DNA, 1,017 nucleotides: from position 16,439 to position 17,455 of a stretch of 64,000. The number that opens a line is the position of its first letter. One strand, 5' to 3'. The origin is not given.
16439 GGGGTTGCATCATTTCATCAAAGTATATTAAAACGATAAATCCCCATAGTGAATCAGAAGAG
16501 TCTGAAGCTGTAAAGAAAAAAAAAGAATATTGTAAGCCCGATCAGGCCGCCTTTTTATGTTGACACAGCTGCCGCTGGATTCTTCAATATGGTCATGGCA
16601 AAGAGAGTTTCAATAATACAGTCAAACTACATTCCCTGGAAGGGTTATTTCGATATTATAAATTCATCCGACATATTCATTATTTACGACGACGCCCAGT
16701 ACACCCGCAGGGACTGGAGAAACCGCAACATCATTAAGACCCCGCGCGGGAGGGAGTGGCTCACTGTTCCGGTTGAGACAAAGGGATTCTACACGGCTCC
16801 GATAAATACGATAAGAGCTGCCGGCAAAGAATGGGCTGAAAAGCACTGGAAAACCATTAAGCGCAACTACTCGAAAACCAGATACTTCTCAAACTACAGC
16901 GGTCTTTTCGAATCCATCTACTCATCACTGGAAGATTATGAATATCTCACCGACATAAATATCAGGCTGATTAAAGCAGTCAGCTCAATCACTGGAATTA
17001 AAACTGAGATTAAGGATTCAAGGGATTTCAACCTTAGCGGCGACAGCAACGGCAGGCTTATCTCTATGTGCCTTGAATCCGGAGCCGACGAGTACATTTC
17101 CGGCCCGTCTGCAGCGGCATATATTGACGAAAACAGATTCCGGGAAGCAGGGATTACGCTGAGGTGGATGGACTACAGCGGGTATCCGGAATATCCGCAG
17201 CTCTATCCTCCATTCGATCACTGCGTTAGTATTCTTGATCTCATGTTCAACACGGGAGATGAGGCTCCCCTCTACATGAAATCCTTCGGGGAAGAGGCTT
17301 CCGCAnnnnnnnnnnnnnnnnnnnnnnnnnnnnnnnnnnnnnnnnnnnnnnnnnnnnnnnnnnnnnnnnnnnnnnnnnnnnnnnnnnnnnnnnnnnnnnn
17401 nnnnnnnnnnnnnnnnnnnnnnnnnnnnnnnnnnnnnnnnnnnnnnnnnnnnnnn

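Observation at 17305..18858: Unusual fusion of a bactoprenol-type GT2 glycosyltransferase with a SAM methyltransferase, in a WbqC/NeuD operon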

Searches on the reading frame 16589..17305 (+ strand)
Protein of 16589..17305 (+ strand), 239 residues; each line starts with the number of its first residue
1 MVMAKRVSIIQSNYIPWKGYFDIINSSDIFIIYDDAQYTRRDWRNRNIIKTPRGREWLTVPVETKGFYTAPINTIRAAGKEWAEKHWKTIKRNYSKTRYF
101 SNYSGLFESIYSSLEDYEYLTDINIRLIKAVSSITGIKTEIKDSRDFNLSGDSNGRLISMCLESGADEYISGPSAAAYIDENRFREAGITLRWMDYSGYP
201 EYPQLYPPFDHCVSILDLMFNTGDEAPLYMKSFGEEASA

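Call 5: search_protein_families(library=pfam, proteins=[window:16589-17305:+], max_evalue=0.01)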
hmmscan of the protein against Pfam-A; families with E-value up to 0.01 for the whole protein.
window:16589-17305:+ (239 aa): 1 family
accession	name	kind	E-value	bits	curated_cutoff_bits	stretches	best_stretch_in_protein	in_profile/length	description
PF08889.16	WbqC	-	8.9e-77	258.2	21.3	1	11-226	1-215/218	WbqC-like protein family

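Call 6: search_protein_families(library=ncbifam, proteins=[window:16589-17305:+], max_evalue=0.01)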
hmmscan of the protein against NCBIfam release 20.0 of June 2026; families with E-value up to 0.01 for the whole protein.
window:16589-17305:+ (239 aa): 0 families

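Call 12: search_solved_structures(query=window:16589-17305:+, max_evalue=1)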
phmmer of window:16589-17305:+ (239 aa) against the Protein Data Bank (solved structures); distinct sequences matched with E-value up to 1: 3.
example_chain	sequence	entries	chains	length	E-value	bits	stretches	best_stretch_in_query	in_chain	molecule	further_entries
2hqo_A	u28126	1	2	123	0.36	13.6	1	102-175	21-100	Putative TRANSCRIPTIONAL REGULATOR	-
4iab_A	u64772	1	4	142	0.51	13.1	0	128-187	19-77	hypothetical protein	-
2pln_A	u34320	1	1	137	0.53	13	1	102-174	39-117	Response regulator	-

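Call 39: find_homologous_proteins(query=window:16589-17305:+, max_evalue=0.00001)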
Query window:16589-17305:+ (239 aa): 8000 proteins with E <= 0.00001 among 8000 candidates; the best 120 are listed.
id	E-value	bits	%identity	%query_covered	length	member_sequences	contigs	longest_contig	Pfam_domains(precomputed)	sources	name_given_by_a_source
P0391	6.5e-160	548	100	100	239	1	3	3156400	PF08889.17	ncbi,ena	-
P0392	1.8e-154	530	97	99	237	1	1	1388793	PF08889.17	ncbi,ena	-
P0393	2.7e-88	314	59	95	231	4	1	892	PF08889.17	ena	-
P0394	4.3e-88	313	57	97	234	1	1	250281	PF08889.17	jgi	-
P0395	6.1e-87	309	58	96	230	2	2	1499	PF08889.17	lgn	-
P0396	5.5e-86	306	57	97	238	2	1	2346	PF08889.17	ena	-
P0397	9.4e-86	305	58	97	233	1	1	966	PF08889.17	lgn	-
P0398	1.4e-85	305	58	97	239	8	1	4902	PF08889.17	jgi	jgi:hypothetical protein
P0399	1.8e-85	304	56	97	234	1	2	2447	PF08889.17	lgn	-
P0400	3.5e-85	303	56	99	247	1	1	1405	PF08889.17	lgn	-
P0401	5.0e-85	303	58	96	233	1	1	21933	PF08889.17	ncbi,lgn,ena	-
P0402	6.0e-85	303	57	96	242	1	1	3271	PF08889.17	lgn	-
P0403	7.8e-85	302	55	97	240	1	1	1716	PF08889.17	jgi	jgi:hypothetical protein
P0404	1.6e-84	301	57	97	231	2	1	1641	PF08889.17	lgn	-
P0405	1.8e-84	301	56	97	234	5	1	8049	PF08889.17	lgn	-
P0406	2.3e-84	301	54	99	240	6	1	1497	PF08889.17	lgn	-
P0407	2.6e-84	301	57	96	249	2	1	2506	PF08889.17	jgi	jgi:hypothetical protein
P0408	3.3e-84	300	56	96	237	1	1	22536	PF08889.17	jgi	jgi:hypothetical protein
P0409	5.4e-84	300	58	96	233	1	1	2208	PF08889.17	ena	-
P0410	5.6e-84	300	56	97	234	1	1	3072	PF08889.17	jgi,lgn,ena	-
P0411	6.1e-84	299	57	96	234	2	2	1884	PF08889.17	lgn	-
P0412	8.9e-84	299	55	97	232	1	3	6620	PF08889.17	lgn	-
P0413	9.0e-84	299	56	96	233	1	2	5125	PF08889.17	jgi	jgi:hypothetical protein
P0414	9.3e-84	299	55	96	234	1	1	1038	PF08889.17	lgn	-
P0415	1.1e-83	299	57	95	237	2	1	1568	PF08889.17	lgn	-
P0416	1.3e-83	298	56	97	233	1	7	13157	PF08889.17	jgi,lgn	jgi:hypothetical protein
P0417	1.6e-83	298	54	99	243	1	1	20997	PF08889.17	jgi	jgi:hypothetical protein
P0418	2.0e-83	298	55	97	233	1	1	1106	PF08889.17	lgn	-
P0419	2.1e-83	298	57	98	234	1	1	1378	PF08889.17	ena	-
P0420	2.2e-83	298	57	96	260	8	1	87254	PF08889.17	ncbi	-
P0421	2.4e-83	297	56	98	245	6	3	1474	PF08889.17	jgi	jgi:WbqC-like protein family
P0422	2.5e-83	297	56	98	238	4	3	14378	PF08889.17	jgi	jgi:hypothetical protein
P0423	2.9e-83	297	55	95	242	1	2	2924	PF08889.17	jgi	-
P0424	3.1e-83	297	55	96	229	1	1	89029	PF08889.17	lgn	-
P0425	3.4e-83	297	55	96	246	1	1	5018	PF08889.17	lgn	-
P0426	3.8e-83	297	56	97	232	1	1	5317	PF08889.17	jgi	jgi:hypothetical protein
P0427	4.3e-83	297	55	99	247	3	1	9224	PF08889.17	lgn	-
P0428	4.4e-83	297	53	99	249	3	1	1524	PF08889.17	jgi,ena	-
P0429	5.0e-83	296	54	96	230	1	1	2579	PF08889.17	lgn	-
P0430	5.4e-83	296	55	98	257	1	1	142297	PF08889.17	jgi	jgi:hypothetical protein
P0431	5.6e-83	296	58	96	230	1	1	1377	PF08889.17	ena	-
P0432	5.7e-83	296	55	96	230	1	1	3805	PF08889.17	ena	-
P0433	6.3e-83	296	56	97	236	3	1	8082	PF08889.17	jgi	jgi:hypothetical protein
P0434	6.6e-83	296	56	98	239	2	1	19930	PF08889.17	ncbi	-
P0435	7.1e-83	296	56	96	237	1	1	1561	PF08889.17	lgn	-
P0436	9.0e-83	296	54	98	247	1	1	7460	PF08889.17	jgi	-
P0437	9.6e-83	295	54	98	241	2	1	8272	PF08889.17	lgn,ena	-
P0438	1.1e-82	295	56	96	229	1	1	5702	PF08889.17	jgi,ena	-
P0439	1.3e-82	295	55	96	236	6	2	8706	PF08889.17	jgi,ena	-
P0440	1.3e-82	295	54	99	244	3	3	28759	PF08889.17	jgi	-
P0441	1.4e-82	295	54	99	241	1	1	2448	PF08889.17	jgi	jgi:hypothetical protein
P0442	1.4e-82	295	53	100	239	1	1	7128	PF08889.17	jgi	jgi:hypothetical protein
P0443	1.5e-82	295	57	99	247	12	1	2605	PF08889.17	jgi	-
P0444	1.5e-82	295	56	96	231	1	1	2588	PF08889.17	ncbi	-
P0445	1.6e-82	295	54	96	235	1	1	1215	PF08889.17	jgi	-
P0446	1.6e-82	295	54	97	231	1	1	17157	PF08889.17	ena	-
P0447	1.6e-82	295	56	98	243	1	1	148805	PF08889.17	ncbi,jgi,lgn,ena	-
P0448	1.7e-82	295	56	97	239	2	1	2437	PF08889.17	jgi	jgi:hypothetical protein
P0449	1.7e-82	295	56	96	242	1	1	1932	PF08889.17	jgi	jgi:hypothetical protein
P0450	1.7e-82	295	56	98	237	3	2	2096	PF08889.17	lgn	-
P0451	1.8e-82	295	55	96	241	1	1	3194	PF08889.17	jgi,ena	-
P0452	2.2e-82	294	54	98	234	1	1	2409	PF08889.17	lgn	-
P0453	2.2e-82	294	55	96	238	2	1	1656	PF08889.17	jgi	jgi:hypothetical protein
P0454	2.2e-82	294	54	96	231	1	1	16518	PF08889.17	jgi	jgi:hypothetical protein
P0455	2.3e-82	294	55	97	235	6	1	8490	PF08889.17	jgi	jgi:hypothetical protein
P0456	2.6e-82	294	57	97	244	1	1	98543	PF08889.17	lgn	-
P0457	2.7e-82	294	52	97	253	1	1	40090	PF08889.17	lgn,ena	-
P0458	2.8e-82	294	57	97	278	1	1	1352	PF08889.17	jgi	jgi:hypothetical protein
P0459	3.1e-82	294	55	96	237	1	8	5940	PF08889.17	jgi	jgi:hypothetical protein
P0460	3.2e-82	294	55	94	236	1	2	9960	PF08889.17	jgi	jgi:hypothetical protein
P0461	3.2e-82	294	56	97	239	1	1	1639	PF08889.17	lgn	-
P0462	3.5e-82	294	56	99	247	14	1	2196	PF08889.17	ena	-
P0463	4.1e-82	293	55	97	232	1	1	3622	PF08889.17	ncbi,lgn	-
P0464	4.8e-82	293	55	96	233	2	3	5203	PF08889.17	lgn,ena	-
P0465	4.9e-82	293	54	97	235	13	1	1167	PF08889.17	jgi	jgi:hypothetical protein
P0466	5.1e-82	293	56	97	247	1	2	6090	PF08889.17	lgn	-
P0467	5.1e-82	293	54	97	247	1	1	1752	PF08889.17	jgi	jgi:hypothetical protein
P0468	5.3e-82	293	55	97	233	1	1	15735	PF08889.17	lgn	-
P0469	5.3e-82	293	54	96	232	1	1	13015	PF08889.17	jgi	jgi:hypothetical protein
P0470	5.3e-82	293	54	98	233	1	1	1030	PF08889.17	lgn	-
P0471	5.4e-82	293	53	100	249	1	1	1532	PF08889.17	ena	-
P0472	6.3e-82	293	55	96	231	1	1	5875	PF08889.17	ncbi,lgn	-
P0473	6.5e-82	293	55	97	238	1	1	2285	PF08889.17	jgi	jgi:hypothetical protein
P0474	6.6e-82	293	53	99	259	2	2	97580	PF08889.17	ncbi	ncbi:MAG: WbqC family protein [Candidatus Binatia bacterium]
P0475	7.1e-82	293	56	96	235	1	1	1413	PF08889.17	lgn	-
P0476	8.6e-82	292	55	97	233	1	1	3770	PF08889.17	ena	-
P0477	9.7e-82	292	56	97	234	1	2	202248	PF08889.17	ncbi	-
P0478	9.8e-82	292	53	97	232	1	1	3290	PF08889.17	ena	-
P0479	9.9e-82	292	55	97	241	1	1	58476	PF08889.17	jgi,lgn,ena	-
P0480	1.0e-81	292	55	97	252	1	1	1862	PF08889.17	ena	-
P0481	1.0e-81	292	55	95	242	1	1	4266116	PF08889.17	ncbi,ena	-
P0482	1.1e-81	292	53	97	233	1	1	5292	PF08889.17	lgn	-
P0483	1.2e-81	292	55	97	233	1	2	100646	PF08889.17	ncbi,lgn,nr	ncbi:MAG: WbqC family protein [Chloroflexi bacterium]|nr:WbqC family protein [Chloroflexota bacteriu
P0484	1.3e-81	292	54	97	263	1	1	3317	PF08889.17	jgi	jgi:hypothetical protein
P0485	1.4e-81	292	53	96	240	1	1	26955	PF08889.17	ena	-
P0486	1.4e-81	292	56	96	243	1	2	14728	PF08889.17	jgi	jgi:hypothetical protein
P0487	1.4e-81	292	56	97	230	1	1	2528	PF08889.17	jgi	jgi:hypothetical protein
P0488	1.4e-81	292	56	97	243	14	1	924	PF08889.17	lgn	-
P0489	1.5e-81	292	55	97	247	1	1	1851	PF08889.17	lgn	-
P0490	1.5e-81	292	53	96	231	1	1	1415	PF08889.17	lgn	-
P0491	1.6e-81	291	56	95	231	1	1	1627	PF08889.17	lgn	-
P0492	1.7e-81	291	56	96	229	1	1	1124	PF08889.17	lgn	-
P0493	1.7e-81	291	55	96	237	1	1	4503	PF08889.17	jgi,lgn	jgi:hypothetical protein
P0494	1.8e-81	291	54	96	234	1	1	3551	PF08889.17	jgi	-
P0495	1.8e-81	291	53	97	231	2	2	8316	PF08889.17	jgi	-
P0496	1.8e-81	291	55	96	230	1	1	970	PF08889.17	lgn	-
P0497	2.0e-81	291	55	96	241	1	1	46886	PF08889.17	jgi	jgi:hypothetical protein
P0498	2.0e-81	291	55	97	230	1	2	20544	PF08889.17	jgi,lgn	jgi:hypothetical protein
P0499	2.2e-81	291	54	96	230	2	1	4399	PF08889.17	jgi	-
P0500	2.2e-81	291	54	97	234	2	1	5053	PF08889.17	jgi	jgi:hypothetical protein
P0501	2.2e-81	291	54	98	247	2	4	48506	PF08889.17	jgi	jgi:hypothetical protein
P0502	2.4e-81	291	54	98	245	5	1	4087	PF08889.17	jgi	jgi:hypothetical protein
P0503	2.4e-81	291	54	97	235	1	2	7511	PF08889.17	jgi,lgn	jgi:hypothetical protein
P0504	2.5e-81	291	52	97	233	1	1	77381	PF08889.17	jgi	-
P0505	2.5e-81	291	55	97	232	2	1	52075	PF08889.17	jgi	-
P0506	2.6e-81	291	55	96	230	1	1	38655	PF08889.17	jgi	jgi:hypothetical protein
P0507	2.9e-81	291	55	97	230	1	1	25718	PF08889.17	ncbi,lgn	-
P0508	2.9e-81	291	54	98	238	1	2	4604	PF08889.17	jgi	jgi:WbqC-like protein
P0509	2.9e-81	291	56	97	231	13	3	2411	PF08889.17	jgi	jgi:hypothetical protein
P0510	2.9e-81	291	54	97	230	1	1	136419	PF08889.17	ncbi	-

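Call 41: find_encoding_contigs(protein=P0392, flank=10000, max_places=2)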
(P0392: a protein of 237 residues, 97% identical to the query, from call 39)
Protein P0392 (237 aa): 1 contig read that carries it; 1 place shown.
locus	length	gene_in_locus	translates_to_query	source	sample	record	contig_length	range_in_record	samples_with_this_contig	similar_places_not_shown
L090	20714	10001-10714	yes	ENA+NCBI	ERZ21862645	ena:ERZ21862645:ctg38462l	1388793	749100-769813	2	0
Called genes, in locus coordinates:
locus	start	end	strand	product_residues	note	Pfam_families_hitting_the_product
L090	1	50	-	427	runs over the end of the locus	PF04055:Radical_SAM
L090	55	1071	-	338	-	PF17792:ThiD2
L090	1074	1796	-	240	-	PF20260:PUA_4, PF04452:Methyltrans_RNA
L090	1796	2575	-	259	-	PF17131:TP_0789-like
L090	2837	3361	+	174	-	PF02518:HATPase_c (faint)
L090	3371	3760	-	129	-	PF07736:CM_1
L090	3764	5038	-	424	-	PF00275:EPSP_synthase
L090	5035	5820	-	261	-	PF08241:Methyltransf_11 (weak), PF13649:Methyltransf_25 (weak)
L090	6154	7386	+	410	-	PF01964:ThiC_Rad_SAM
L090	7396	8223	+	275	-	PF03808:Glyco_tran_WecG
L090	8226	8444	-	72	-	-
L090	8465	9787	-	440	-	PF01590:GAF, PF13185:GAF_2, PF13492:GAF_3, PF07228:SpoIIE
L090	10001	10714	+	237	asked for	PF08889:WbqC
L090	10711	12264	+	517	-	PF00535:Glycos_transf_2, PF08241:Methyltransf_11 (faint), PF08242:Methyltransf_12 (weak), PF13649:Methyltransf_25 (weak)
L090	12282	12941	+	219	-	PF25084:LbH_EIF2B (weak), PF25087:GMPPB_C (weak), PF21711:DCTN5 (faint), PF00132:Hexapep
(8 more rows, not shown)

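Call 50: predict_structure(alignment_id=A3)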
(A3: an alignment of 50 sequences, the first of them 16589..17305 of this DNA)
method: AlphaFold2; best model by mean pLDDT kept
length: 239 residues; sequences in the alignment: 50
mean_pLDDT: 92.5   pTM: 0.89
mean pLDDT of the five models: 92.5, 92.0, 91.2, 91.3, 90.5
residues with pLDDT >= 90: 203; 70-90: 27; 50-70: 6; < 50: 3
segments of 3 or more residues with pLDDT < 50: 237-239
pLDDT, mean of each block of 10 residues (from residue 1): 88 90 97 85 85 95 82 92 97 98 98 95 96 96 94 95 97 91 98 93 96 96 96 67
secondary structure, 60 per line:
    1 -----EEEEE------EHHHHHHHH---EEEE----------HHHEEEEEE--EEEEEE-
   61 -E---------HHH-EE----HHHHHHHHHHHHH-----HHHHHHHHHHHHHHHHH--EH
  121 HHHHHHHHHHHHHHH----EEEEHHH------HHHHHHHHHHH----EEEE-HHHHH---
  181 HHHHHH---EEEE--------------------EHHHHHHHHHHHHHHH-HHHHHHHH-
elements in order: E6-10 H18-25 E29-32 E46-51 E54-59 H82-94 H100-116 H120-135 E140-143 H153-163 E168-171 H173-177 H181-186 E190-193 H215-229 H231-238

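Call 52: fold_search(model_id=the predicted structure, library=pdb)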
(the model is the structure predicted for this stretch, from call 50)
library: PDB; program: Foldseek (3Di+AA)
matches with E <= 10: 768; with E <= 0.001: 1
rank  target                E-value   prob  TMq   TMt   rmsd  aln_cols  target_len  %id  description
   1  4wbd                  7.9e-04  1.00  0.46  0.22   9.9       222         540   14  The crystal structure of BshC from Bacillus subtilis complexed with citrate and ADP (released 2014-12-31)
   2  2b7l_A                2.5e-02  0.97  0.33  0.61   7.9       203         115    6  Crystal Structure of CTP:Glycerol-3-Phosphate Cytidylyltransferase from Staphylococcus aureus (released 2006-06-27)
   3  5jjp_B                7.4e-02  0.07  0.15  0.10  20.2       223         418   10  Crystal structure of CmiS6 (released 2017-03-22)
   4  7me1_A                7.9e-02  0.11  0.20  0.18  15.7       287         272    8  YfeA oligomer crystal 1, form 1 (released 2021-08-25)
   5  6q1c                  7.9e-02  0.09  0.22  0.21  15.5       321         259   10  Apo YfeA extracted from the E. coli periplasm (released 2019-09-04)
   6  5jjp_A                8.4e-02  0.11  0.20  0.13  18.8       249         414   11  Crystal structure of CmiS6 (released 2017-03-22)
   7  3ujp_C                9.5e-02  0.08  0.21  0.19  15.4       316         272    8  Structure of MntC protein at 2.7A (released 2012-11-14)
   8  5jjp_C                9.5e-02  0.06  0.14  0.10  18.9       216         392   10  Crystal structure of CmiS6 (released 2017-03-22)
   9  7rou                  1.1e-01  0.47  0.36  0.27  10.6       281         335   10  Structure of human tyrosyl tRNA synthetase in complex with ML901-Tyr (released 2022-06-08)
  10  7lm6                  1.1e-01  0.08  0.21  0.20  16.8       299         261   10  Crystal structure of the Zn(II)-bound AdcAII H205L mutant variant of Streptococcus pneumoniae (released 2021-09-29)
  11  5uxs                  1.2e-01  0.10  0.22  0.20  15.7       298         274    8  X ray structure of the periplasmic ligand binding protein YfeA from Yersinia pestis (released 2017-07-12)
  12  4d7a_C                1.2e-01  0.35  0.29  0.28   8.3       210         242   10  Crystal structure of E. coli tRNA N6-threonylcarbamoyladenosine dehydratase, TcdA, in complex with AMP at 1.801 Angstr (released 2015-05-06)
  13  5ahw_D                1.4e-01  0.47  0.28  0.46   9.1       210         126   10  Crystal structure of universal stress protein MSMEG_3811 in complex with cAMP (released 2015-04-01)
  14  2pz0_A                1.5e-01  0.08  0.16  0.16  14.8       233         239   10  Crystal structure of Glycerophosphodiester Phosphodiesterase (GDPD) from T. tengcongensis (released 2008-04-01)
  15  4h0f_A                1.8e-01  0.11  0.24  0.22  15.4       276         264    8  Mutant Structure of laminin-binding adhesin (Lmb) from Streptococcus agalactiae (released 2013-09-04)
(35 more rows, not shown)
